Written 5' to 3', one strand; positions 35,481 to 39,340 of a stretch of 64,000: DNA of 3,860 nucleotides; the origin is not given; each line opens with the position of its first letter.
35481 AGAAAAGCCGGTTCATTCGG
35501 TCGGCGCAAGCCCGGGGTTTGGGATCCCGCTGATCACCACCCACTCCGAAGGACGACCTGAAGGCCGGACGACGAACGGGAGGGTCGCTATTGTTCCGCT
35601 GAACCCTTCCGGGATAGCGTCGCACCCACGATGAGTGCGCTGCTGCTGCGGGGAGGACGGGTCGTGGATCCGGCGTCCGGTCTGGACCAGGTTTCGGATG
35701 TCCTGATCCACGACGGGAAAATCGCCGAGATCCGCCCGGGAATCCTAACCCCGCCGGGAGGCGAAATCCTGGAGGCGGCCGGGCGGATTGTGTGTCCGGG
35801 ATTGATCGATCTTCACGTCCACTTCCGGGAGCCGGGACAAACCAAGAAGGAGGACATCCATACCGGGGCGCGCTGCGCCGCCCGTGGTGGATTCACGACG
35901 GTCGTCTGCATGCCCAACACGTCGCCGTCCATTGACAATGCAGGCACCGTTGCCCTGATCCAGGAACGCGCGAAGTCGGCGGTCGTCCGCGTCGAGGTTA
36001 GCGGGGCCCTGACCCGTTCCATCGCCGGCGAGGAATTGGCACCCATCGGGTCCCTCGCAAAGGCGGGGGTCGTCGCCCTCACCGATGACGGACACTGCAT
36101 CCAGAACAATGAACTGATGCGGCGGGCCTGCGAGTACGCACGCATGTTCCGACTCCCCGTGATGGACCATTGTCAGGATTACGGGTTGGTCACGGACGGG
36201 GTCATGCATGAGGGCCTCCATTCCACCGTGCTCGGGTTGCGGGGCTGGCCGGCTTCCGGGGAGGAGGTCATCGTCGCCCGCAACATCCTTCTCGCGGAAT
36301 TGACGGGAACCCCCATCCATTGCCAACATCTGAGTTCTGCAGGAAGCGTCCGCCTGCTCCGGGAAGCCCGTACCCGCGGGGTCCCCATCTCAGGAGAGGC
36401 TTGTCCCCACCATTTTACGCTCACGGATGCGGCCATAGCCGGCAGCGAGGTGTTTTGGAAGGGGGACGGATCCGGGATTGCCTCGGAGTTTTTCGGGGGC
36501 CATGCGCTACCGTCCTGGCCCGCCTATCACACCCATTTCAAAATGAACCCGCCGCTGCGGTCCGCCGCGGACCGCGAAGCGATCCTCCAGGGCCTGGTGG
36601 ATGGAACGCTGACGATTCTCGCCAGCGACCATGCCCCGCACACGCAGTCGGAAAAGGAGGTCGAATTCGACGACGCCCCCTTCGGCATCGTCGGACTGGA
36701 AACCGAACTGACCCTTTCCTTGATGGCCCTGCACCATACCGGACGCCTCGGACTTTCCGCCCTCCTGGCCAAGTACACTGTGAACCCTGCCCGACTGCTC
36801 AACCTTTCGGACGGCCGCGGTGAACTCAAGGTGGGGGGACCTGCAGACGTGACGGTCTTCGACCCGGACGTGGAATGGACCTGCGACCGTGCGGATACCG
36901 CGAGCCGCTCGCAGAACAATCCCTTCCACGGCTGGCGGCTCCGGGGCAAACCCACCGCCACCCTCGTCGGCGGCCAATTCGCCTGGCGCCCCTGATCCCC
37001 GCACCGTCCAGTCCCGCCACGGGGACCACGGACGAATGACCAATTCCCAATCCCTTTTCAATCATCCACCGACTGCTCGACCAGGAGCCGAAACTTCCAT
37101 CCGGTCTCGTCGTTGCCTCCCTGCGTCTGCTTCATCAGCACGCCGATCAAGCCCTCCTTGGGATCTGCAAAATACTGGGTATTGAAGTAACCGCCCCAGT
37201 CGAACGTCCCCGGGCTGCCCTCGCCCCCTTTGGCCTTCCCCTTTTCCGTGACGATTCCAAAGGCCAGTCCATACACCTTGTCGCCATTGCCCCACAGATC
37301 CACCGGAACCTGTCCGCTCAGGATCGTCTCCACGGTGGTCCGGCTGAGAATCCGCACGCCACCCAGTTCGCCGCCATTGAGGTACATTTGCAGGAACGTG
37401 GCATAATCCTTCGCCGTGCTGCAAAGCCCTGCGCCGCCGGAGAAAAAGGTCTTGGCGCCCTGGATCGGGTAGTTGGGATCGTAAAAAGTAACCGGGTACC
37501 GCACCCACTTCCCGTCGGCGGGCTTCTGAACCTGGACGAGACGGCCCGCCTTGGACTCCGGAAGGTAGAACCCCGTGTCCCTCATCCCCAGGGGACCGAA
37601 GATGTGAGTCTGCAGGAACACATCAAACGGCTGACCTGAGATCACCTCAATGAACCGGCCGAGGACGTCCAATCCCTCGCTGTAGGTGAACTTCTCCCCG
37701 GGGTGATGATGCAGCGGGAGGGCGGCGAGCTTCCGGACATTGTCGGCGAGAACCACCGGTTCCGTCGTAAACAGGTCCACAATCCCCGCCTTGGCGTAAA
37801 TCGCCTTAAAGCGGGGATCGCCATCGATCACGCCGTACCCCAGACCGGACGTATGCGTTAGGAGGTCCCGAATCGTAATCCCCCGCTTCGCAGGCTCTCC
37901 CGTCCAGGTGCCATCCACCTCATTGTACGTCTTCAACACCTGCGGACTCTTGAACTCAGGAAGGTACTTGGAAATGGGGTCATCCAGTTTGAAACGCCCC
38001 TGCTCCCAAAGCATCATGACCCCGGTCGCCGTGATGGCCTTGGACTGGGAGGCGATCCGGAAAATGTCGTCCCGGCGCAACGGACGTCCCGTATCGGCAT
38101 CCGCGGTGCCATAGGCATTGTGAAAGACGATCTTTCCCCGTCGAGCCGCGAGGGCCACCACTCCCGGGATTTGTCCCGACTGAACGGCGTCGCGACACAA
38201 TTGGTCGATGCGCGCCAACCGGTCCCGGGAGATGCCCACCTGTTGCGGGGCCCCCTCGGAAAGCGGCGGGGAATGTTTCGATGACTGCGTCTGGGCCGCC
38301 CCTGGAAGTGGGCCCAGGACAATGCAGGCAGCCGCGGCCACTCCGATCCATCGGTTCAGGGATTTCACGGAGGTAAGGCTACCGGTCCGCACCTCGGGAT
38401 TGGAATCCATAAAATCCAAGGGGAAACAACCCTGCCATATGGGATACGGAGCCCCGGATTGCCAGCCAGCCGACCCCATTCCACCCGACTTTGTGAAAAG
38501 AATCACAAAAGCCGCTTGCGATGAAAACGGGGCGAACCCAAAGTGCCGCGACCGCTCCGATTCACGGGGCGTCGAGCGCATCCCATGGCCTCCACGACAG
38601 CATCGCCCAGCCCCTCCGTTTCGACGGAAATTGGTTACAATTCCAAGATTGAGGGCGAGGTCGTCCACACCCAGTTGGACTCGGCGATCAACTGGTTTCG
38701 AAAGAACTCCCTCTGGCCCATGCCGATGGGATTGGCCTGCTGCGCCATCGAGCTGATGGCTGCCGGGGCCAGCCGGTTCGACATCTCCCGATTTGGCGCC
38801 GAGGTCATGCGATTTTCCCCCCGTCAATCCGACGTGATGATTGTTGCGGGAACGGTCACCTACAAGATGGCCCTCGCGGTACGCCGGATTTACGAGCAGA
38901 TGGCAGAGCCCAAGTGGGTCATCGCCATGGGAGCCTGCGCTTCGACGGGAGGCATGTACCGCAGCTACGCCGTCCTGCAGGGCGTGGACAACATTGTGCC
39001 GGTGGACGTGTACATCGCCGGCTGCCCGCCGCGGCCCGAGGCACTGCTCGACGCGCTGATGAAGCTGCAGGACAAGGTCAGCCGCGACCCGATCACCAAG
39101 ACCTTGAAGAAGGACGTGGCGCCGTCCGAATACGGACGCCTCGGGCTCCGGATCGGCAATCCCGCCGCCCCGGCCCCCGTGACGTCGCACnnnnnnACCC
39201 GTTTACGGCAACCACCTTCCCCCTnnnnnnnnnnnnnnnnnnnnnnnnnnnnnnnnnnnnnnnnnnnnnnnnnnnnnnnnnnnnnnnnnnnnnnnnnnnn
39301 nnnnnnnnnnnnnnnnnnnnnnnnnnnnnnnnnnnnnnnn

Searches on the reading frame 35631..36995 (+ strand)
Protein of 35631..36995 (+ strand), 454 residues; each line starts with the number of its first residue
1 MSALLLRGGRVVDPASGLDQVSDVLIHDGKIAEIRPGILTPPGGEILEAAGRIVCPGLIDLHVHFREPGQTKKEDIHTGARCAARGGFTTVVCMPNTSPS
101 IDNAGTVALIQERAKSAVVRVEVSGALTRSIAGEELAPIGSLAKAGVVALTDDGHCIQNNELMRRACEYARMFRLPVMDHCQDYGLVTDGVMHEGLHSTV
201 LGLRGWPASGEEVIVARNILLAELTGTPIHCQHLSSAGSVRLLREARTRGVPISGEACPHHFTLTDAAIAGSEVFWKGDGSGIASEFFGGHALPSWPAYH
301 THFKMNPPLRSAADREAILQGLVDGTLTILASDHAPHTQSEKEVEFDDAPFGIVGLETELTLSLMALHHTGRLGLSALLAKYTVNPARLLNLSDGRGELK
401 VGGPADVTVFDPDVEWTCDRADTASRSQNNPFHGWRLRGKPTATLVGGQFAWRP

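Call 100: search_protein_families(library=pfam, proteins=[window:35631-36995:+], max_evalue=0.0001)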
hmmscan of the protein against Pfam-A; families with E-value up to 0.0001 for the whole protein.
window:35631-36995:+ (454 aa): 3 families
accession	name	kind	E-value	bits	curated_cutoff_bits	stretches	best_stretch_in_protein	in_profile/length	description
PF01979.26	Amidohydro_1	-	2.6e-26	93.1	25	1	53-449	1-343/345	Amidohydrolase family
PF07969.17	Amidohydro_3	-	1.4e-12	48.3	29.7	1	371-449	405-469/472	Amidohydrolase family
PF12890.13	DHOase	-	1.7e-08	35.1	21.2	1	52-236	2-139/142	Dihydro-orotase-like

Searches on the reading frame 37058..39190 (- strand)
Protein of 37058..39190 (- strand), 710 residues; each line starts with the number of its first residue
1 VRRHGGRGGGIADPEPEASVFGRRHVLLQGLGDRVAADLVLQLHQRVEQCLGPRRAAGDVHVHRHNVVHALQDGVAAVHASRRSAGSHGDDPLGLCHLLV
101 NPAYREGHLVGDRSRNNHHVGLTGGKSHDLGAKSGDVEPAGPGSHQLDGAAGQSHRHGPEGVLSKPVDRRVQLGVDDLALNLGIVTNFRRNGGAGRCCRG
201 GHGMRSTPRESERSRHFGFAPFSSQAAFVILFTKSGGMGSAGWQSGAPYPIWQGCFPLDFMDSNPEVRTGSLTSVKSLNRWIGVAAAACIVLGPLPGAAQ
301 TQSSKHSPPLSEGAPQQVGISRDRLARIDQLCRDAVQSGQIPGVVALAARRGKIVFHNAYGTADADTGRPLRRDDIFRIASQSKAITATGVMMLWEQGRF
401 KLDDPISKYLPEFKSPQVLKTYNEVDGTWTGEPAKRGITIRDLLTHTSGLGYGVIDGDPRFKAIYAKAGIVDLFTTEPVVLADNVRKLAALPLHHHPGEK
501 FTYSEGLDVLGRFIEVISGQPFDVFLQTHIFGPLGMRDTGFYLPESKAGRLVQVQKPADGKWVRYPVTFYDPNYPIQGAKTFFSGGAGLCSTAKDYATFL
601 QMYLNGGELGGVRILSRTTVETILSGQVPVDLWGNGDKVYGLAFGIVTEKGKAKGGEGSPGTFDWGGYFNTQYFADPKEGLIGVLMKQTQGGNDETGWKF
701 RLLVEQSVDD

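Call 100: search_protein_families(library=pfam, proteins=[window:37058-39190:-], max_evalue=0.0001)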
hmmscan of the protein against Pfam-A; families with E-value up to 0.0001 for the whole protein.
window:37058-39190:- (710 aa): 1 family
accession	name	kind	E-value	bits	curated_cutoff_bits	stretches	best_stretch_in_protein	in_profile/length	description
PF00144.29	Beta-lactamase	-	1.4e-73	248.4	27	1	328-699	1-322/329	Beta-lactamase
